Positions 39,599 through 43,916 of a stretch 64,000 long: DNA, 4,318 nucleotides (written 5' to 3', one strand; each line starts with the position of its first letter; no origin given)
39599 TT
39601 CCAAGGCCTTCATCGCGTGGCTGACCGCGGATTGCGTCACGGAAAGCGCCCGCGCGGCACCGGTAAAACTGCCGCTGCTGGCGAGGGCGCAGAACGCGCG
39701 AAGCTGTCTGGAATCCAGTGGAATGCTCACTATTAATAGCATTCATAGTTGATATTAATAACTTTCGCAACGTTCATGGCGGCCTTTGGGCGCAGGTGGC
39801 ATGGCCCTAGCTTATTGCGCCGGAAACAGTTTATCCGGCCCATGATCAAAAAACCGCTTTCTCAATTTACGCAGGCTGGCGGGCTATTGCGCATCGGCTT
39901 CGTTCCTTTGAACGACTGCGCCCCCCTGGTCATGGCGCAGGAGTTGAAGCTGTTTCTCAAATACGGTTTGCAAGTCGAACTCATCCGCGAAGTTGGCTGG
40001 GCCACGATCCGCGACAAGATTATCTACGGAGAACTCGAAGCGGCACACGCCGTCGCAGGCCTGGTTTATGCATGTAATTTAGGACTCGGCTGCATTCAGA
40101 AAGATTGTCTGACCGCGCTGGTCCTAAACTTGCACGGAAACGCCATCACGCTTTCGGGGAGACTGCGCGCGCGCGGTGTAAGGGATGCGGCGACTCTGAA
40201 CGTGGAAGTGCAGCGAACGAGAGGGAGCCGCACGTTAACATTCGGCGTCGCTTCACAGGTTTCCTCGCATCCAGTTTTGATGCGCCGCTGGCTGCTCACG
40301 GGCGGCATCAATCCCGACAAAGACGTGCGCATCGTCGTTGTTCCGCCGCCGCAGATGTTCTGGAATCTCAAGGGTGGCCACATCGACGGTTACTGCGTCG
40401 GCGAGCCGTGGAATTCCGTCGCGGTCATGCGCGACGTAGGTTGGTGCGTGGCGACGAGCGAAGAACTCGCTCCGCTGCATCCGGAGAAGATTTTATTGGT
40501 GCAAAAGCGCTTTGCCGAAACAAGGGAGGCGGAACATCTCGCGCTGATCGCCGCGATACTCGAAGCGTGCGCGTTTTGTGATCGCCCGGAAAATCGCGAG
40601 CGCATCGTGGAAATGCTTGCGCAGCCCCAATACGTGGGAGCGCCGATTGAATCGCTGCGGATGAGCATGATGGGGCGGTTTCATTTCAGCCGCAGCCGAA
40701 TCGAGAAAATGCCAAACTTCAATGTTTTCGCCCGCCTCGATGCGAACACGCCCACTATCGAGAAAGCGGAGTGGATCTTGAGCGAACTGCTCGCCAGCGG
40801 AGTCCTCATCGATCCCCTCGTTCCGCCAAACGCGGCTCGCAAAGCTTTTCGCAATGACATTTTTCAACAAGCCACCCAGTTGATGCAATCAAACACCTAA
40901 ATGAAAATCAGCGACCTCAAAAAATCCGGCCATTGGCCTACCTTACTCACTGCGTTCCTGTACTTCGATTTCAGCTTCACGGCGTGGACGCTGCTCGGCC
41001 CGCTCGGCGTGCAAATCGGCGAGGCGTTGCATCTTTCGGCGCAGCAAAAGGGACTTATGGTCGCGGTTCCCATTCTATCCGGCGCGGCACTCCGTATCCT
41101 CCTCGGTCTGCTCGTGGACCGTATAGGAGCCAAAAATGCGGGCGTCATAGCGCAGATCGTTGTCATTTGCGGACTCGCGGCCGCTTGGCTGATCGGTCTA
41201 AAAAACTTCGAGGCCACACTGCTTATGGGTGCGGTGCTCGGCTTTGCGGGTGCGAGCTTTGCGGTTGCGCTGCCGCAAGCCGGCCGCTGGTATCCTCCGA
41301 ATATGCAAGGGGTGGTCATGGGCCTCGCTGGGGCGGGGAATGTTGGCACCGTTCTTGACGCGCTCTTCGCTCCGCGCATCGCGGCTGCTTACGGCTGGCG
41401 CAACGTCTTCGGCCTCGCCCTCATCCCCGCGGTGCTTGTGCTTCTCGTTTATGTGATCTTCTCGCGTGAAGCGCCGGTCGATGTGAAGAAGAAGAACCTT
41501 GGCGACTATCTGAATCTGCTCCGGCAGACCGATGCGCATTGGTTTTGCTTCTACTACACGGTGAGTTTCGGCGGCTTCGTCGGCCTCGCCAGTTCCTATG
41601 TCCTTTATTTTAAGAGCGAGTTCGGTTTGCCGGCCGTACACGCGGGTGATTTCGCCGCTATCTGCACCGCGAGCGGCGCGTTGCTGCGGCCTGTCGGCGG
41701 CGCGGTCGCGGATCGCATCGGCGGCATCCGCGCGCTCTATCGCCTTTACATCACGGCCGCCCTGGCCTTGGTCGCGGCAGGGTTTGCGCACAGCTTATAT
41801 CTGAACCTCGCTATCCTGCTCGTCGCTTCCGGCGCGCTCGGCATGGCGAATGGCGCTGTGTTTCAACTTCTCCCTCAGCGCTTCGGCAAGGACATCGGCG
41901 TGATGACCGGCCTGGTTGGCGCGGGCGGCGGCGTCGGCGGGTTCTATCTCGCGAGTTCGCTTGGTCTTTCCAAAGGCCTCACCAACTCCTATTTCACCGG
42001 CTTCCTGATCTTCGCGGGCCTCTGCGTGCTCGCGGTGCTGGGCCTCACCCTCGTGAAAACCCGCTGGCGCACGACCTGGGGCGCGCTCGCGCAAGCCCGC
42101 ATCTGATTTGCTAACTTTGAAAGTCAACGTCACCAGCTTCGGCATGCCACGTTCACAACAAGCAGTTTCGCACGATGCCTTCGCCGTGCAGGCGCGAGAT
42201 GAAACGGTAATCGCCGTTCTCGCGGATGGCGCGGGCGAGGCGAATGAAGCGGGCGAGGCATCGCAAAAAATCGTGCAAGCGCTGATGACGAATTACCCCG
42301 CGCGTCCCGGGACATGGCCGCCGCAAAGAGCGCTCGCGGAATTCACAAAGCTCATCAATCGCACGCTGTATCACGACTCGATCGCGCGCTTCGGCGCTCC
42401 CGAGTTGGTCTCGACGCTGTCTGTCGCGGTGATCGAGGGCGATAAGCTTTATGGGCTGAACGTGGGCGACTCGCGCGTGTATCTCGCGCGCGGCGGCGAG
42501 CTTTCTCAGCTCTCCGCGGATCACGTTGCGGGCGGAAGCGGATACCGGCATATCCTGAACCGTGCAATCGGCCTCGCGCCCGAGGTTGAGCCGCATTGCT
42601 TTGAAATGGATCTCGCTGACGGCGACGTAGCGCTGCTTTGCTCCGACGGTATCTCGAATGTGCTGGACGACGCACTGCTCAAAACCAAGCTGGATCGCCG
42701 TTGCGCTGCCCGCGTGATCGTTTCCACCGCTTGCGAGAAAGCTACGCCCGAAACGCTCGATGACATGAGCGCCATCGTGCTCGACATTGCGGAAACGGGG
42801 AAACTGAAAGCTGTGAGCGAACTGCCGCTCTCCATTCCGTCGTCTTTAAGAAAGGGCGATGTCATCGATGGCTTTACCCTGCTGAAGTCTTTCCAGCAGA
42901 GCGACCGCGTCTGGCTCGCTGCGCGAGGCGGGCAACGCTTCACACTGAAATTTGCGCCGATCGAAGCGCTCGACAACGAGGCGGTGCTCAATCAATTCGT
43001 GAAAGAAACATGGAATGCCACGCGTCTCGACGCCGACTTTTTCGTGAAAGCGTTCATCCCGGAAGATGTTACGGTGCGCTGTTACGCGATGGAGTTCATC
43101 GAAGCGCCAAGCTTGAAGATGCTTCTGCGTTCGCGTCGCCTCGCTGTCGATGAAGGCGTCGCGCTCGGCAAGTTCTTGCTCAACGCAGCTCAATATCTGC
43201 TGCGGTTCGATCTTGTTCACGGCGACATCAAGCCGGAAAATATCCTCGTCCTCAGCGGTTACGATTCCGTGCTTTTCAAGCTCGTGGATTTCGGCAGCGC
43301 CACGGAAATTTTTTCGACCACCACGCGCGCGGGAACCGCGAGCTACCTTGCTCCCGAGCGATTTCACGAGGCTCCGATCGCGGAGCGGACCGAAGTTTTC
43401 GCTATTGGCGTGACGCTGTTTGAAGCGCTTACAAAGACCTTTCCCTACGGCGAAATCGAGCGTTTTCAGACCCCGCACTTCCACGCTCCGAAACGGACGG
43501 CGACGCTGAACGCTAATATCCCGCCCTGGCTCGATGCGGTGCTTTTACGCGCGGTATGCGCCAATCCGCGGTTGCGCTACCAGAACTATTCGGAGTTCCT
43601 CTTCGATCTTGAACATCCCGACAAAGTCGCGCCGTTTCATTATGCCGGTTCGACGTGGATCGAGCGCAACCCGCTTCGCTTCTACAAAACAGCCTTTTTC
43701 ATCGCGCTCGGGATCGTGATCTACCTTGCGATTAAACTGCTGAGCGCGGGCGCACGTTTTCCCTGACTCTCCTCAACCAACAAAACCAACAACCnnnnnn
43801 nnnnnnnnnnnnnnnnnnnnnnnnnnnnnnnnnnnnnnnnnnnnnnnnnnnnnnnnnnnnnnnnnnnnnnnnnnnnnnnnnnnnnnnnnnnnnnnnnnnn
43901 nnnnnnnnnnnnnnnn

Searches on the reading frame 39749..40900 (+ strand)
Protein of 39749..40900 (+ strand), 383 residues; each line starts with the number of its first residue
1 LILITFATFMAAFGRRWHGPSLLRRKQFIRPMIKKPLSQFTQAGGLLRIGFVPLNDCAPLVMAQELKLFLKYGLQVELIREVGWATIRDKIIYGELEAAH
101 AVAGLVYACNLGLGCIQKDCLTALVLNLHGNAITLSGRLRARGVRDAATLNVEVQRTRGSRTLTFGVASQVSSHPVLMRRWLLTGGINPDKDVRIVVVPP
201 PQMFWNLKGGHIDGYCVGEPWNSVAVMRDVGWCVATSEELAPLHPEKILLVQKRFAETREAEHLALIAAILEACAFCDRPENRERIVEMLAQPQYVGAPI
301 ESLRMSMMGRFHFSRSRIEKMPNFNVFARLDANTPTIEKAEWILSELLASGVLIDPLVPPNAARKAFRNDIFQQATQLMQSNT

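Call 72: search_protein_families(library=pfam, proteins=[window:39749-40900:+], max_evalue=0.0001)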
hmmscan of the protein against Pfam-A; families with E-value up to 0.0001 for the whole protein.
window:39749-40900:+ (383 aa): 1 family
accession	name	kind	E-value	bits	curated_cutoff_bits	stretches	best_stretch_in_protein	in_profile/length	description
PF13379.11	NMT1_2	-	3.3e-74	250.3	24.7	1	47-291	8-252/252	NMT1-like family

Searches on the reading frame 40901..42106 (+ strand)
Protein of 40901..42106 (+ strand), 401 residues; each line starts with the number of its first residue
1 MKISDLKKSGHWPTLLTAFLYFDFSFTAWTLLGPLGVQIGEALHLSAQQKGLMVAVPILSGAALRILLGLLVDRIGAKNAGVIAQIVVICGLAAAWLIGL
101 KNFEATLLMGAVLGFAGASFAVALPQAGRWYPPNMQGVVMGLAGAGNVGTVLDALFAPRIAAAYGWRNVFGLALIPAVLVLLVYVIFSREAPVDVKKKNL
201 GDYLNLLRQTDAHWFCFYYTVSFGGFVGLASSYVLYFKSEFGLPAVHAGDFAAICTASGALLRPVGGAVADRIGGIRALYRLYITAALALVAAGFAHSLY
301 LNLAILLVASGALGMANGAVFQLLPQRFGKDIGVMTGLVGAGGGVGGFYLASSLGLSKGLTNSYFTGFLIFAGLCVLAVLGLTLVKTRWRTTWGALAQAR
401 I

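Call 72: search_protein_families(library=pfam, proteins=[window:40901-42106:+], max_evalue=0.0001)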
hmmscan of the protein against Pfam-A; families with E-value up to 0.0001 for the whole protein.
window:40901-42106:+ (401 aa): 1 family
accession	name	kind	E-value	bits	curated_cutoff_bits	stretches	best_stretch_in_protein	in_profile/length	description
PF07690.21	MFS_1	-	4.1e-37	128.3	33.4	1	24-348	7-344/347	Major Facilitator Superfamily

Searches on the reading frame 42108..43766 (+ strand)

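Call 72: search_protein_families(library=pfam, proteins=[window:42108-43766:+], max_evalue=0.0001)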
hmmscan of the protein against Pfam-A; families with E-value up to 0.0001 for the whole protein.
window:42108-43766:+ (552 aa): 5 families
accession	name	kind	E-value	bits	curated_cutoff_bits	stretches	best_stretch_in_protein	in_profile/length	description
PF00069.31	Pkinase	-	7.8e-22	78.4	31.7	1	319-454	68-204/263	Protein kinase domain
PF13672.11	PP2C_2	-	7.6e-15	55.4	24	1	16-188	7-180/209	Protein phosphatase 2C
PF07714.23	PK_Tyr_Ser-Thr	-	1.2e-12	48.1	23.1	1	326-490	78-248/258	Protein tyrosine and serine/threonine kinase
PF07228.17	SpoIIE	-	1.2e-06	29.1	25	1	31-225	2-189/192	Stage II sporulation protein E (SpoIIE)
PF00481.26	PP2C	-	2.6e-05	24.5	20.3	0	100-139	100-140/255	Protein phosphatase 2C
